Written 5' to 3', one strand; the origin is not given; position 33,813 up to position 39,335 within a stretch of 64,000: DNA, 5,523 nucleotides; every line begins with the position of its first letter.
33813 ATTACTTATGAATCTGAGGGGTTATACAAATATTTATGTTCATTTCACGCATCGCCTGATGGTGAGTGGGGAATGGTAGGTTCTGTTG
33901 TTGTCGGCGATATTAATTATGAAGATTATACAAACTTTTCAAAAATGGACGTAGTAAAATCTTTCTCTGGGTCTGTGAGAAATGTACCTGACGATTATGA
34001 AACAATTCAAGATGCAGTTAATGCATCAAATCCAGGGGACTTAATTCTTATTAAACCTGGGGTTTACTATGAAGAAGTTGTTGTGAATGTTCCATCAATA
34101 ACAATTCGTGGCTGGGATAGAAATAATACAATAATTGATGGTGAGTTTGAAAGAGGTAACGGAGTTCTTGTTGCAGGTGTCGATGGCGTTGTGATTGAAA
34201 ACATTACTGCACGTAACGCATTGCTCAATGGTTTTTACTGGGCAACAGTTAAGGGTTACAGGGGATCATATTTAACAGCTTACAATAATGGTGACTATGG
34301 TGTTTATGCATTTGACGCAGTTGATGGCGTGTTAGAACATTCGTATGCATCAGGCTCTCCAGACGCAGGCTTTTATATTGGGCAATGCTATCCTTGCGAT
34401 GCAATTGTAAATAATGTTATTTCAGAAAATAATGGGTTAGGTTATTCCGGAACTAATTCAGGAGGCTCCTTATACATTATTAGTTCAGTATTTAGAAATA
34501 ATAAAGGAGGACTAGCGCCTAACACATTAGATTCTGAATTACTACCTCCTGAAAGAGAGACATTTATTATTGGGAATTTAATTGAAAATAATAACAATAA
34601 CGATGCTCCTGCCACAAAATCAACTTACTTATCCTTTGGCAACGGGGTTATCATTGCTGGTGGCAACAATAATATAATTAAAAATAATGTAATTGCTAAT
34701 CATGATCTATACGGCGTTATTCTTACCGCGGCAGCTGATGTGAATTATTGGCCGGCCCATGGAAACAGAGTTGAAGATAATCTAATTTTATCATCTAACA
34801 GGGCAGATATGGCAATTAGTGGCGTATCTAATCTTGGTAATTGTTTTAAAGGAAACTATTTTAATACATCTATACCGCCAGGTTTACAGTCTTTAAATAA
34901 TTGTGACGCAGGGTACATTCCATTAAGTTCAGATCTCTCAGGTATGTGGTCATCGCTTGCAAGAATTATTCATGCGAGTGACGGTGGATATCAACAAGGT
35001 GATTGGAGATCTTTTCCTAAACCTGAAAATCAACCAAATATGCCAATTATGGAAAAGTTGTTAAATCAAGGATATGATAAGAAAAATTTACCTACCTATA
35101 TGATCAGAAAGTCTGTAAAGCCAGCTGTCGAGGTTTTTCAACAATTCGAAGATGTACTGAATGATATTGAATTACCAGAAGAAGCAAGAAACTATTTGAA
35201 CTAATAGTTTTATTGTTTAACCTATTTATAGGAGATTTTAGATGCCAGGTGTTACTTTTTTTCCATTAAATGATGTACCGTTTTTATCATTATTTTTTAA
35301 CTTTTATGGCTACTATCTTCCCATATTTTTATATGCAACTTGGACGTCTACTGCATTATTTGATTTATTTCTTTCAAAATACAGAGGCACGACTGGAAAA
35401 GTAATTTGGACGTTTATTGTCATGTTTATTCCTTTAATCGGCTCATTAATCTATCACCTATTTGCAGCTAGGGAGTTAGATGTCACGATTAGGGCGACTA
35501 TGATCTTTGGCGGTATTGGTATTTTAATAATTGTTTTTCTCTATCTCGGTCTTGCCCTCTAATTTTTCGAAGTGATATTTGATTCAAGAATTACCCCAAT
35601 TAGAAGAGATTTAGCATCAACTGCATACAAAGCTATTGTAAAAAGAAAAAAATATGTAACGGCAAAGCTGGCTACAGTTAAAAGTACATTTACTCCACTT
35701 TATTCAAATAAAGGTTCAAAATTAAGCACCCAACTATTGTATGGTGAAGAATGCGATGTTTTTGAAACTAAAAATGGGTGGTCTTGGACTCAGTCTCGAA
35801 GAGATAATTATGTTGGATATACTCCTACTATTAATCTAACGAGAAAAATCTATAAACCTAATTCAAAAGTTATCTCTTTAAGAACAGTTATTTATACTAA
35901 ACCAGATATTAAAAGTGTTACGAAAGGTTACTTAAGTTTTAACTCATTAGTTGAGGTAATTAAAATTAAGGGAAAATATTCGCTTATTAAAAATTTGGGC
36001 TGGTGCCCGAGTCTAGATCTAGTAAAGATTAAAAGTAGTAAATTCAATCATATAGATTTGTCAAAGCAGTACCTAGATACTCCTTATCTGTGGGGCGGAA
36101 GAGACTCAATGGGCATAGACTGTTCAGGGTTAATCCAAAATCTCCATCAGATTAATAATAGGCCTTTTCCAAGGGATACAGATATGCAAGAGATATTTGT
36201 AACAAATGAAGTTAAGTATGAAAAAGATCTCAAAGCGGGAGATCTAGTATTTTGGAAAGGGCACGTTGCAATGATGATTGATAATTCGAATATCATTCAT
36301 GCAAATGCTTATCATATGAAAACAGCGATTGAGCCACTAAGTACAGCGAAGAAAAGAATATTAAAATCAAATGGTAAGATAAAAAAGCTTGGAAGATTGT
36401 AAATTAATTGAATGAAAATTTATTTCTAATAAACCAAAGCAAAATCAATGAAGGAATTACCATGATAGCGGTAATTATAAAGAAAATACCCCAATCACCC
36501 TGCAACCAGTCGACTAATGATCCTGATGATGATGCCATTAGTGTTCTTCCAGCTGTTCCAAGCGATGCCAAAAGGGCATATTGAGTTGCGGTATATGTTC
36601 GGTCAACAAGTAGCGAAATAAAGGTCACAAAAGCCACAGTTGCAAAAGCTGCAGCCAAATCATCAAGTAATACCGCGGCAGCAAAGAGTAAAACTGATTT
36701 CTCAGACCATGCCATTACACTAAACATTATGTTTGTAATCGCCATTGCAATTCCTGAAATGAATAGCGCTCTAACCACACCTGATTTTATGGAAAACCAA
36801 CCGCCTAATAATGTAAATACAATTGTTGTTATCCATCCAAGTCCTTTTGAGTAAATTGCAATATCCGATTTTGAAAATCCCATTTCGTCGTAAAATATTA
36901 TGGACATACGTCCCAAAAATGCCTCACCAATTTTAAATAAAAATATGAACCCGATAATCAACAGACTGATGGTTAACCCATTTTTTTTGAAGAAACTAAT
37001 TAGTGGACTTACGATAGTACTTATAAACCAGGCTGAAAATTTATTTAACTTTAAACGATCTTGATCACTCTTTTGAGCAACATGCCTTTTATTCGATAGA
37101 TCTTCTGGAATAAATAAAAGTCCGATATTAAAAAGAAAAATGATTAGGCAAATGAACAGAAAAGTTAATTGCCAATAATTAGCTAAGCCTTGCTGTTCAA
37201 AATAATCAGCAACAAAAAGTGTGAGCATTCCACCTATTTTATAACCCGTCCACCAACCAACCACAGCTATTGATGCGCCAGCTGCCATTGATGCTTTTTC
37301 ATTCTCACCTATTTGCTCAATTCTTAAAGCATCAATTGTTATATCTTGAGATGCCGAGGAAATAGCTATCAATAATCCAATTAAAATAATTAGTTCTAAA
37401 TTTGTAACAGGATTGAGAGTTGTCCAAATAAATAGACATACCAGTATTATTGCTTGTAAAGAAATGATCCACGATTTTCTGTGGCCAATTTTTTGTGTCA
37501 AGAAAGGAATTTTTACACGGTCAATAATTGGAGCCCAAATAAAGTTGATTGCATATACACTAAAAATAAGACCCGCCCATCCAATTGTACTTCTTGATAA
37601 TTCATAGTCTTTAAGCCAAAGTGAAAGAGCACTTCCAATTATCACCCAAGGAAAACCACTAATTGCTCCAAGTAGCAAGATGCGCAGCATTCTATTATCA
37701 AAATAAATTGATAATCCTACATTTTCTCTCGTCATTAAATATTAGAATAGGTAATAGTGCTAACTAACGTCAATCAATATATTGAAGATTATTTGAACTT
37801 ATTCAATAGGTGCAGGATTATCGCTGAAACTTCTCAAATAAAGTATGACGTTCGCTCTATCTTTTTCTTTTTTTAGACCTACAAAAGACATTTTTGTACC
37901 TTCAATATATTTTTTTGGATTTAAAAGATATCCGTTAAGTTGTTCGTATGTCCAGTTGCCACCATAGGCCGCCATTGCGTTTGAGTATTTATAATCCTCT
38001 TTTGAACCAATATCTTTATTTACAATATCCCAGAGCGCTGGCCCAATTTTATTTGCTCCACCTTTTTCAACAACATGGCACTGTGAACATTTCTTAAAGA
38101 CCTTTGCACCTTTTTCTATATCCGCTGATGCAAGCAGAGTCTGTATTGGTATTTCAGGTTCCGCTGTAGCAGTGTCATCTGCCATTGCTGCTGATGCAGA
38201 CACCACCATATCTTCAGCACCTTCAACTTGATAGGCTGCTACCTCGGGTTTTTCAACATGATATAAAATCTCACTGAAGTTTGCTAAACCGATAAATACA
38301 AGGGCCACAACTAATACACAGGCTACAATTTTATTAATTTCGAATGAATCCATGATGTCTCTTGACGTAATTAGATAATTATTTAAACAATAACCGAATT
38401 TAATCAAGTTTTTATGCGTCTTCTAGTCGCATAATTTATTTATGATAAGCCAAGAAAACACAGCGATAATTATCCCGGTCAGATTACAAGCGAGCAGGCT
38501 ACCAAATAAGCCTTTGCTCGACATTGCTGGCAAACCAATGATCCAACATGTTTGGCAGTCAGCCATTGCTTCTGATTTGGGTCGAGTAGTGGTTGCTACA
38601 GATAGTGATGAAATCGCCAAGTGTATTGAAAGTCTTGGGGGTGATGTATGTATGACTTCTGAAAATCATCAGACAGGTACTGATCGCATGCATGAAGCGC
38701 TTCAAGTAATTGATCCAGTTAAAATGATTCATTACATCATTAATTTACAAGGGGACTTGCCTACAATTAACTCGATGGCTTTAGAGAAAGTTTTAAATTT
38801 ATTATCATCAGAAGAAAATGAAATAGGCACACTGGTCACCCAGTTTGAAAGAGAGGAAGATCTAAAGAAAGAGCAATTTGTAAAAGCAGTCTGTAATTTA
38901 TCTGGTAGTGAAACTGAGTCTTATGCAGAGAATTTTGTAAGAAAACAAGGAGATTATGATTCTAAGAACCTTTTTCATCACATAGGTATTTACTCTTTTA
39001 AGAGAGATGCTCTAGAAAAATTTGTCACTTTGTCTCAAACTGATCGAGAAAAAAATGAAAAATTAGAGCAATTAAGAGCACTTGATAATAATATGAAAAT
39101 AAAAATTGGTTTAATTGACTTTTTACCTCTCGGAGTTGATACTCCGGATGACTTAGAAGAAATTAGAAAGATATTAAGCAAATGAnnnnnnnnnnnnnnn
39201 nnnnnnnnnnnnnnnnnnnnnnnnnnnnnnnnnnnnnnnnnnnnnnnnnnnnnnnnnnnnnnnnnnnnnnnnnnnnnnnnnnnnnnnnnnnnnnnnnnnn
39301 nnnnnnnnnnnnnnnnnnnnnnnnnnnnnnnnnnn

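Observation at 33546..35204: Lipoprotein fusing a plastocyanin-like type-1 copper domain to a NosD-like parallel beta-helix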

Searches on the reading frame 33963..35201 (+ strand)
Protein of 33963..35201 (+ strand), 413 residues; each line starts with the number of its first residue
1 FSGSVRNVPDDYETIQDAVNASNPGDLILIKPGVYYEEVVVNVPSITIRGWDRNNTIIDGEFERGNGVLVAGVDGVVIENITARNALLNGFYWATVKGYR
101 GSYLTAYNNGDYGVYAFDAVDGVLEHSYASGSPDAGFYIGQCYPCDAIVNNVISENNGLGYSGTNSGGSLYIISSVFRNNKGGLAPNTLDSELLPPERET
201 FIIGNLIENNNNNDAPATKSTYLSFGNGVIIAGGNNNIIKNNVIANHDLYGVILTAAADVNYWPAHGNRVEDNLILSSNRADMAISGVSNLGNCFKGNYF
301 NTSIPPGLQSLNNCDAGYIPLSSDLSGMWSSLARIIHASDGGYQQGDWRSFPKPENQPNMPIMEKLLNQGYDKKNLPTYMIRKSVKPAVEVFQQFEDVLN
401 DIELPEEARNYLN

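Call 86: predict_structure(alignment_id=A3)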
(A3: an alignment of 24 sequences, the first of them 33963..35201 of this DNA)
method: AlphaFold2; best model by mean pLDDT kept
length: 413 residues; sequences in the alignment: 24
mean_pLDDT: 89.8   pTM: 0.91
mean pLDDT of the five models: 89.8, 88.9, 88.6, 88.1, 87.4
residues with pLDDT >= 90: 275; 70-90: 105; 50-70: 33; < 50: 0
segments of 3 or more residues with pLDDT < 50: none
pLDDT, mean of each block of 10 residues (from residue 1): 86 97 95 97 96 97 97 96 98 97 98 95 97 95 93 97 90 98 80 75 98 88 87 92 96 82 87 95 80 91 89 73 67 72 84 94 91 78 85 86 94 85
secondary structure, 60 per line:
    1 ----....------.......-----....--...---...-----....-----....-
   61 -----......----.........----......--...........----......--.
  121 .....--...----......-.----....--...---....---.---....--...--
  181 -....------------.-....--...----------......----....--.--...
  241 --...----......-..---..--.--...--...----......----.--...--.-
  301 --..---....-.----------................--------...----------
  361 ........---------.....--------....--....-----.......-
elements in order: E5-8 H15-21 E27-30 E33-35 E39-41 E47-50 E56-59 E66-71 E76-84 E89-94 E97-107 E112-117 E120-125 E128-130 E135-140 E147-150 E153-155 E159-162 E170-173 E176-178 E182-185 E200-203 E206-208 H219-224 E229-232 E238-240 E243-245 E250-255 E269-271 E274-276 E281-286 E294-296 H308-311 H325-339 H361-368 H378-382 H391-394 H397-400 H406-412

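Call 88: fold_search(model_id=the predicted structure, library=pdb)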
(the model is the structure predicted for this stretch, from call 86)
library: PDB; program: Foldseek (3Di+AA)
matches with E <= 10: 423; with E <= 0.001: 70
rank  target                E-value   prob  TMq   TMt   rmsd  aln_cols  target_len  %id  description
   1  2pyg_B                2.9e-07  1.00  0.47  0.51   6.0       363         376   15  Azotobacter vinelandii Mannuronan C-5 epimerase AlgE4 A-module (released 2008-05-27)
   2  2pyg_A                8.4e-07  1.00  0.50  0.55   5.7       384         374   14  Azotobacter vinelandii Mannuronan C-5 epimerase AlgE4 A-module (released 2008-05-27)
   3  5lw3                  1.1e-06  1.00  0.48  0.52   7.0       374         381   16  Azotobacter vinelandii Mannuronan C-5 epimerase AlgE6 A-module (released 2017-10-25)
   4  6qps_B                2.8e-06  1.00  0.40  0.38  13.8       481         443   12  Structural characterization of a mannuronic acid specific polysaccharide family 6 lyase enzyme from human gut microbio (released 2019-09-25)
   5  2pyh_B                2.9e-06  1.00  0.48  0.52   6.7       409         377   17  Azotobacter vinelandii Mannuronan C-5 epimerase AlgE4 A-module complexed with mannuronan trisaccharide (released 2008-05-27)
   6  8jaz_A                3.9e-06  1.00  0.44  0.38   7.4       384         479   14  Structure of the alginate epimerase/lyase complexed with di-mannuronic acid (released 2024-05-08)
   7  2pyh_A                5.1e-06  1.00  0.54  0.59   4.0       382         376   15  Azotobacter vinelandii Mannuronan C-5 epimerase AlgE4 A-module complexed with mannuronan trisaccharide (released 2008-05-27)
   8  7chu_A                5.6e-06  1.00  0.44  0.36   9.0       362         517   14  Geobacillus virus E2 - ORF18 (released 2021-04-14)
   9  8wm1_A                7.1e-06  1.00  0.42  0.38  12.0       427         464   15  DHS dehydratase (released 2024-10-02)
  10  7o84_B                1.6e-05  1.00  0.32  0.33  10.8       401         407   11  Structure of the PL6 family alginate lyase Pedsa0632 from Pseudopedobacter saltans in complex with substrate (released 2021-07-28)
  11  7o7a_A                1.6e-05  1.00  0.34  0.34  10.1       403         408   11  Structure of the PL6 family alginate lyase Pedsa0632 from Pseudopedobacter saltans (released 2021-07-28)
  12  6qps_A                1.8e-05  1.00  0.37  0.35  13.8       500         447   11  Structural characterization of a mannuronic acid specific polysaccharide family 6 lyase enzyme from human gut microbio (released 2019-09-25)
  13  7o7t                  1.8e-05  1.00  0.36  0.23  12.6       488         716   14  Structure of the PL6 family alginate lyase Patl3640 from Pseudoalteromonas atlantica T6c in complex with 4-deoxy-L-eryth (released 2021-07-28)
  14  8bwk_D                2.1e-05  1.00  0.41  0.26  11.2       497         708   12  Metagenomic derived PL6 alginate lyase (released 2023-12-20)
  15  6kfn                  2.6e-05  1.00  0.45  0.60   5.7       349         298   13  Crystal structure of alginate lyase from Paenibacillus sp. str. FPU-7 (released 2019-10-30)
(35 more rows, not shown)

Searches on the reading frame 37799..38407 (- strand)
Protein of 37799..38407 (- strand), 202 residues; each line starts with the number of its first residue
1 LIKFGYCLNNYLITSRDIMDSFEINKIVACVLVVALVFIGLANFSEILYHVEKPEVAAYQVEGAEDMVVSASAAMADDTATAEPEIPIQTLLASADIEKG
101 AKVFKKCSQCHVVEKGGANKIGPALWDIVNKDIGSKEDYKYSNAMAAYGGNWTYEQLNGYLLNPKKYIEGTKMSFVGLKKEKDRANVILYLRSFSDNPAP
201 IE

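Call 6: search_protein_families(library=pfam, proteins=[window:37799-38407:-], max_evalue=0.001)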
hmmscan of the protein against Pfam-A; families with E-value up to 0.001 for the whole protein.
window:37799-38407:- (202 aa): 1 family
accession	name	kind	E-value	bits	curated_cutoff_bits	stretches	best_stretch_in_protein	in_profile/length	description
PF00034.26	Cytochrom_C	-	3.4e-11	44.8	21.3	1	97-193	1-88/90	Cytochrome c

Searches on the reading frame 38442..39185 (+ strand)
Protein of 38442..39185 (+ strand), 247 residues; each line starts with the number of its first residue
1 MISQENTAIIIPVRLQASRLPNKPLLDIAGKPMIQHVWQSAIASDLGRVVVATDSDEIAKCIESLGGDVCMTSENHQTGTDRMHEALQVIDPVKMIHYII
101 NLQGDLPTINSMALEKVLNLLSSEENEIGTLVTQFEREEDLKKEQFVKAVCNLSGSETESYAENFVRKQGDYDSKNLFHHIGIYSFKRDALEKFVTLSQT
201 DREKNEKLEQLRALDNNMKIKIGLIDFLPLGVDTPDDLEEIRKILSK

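Call 6: search_protein_families(library=pfam, proteins=[window:38442-39185:+], max_evalue=0.001)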
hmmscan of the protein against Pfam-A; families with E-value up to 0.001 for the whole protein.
window:38442-39185:+ (247 aa): 3 families
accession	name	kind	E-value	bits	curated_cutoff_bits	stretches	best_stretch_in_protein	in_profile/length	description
PF02348.25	CTP_transf_3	-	2e-43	149.2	22.6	1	8-220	1-217/217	Cytidylyltransferase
PF12804.13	NTP_transf_3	-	4e-09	37.3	27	1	22-139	15-129/160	MobA-like NTP transferase domain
PF00483.29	NTP_transferase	-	0.0008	19.5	21.2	0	22-214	21-209/245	Nucleotidyl transferase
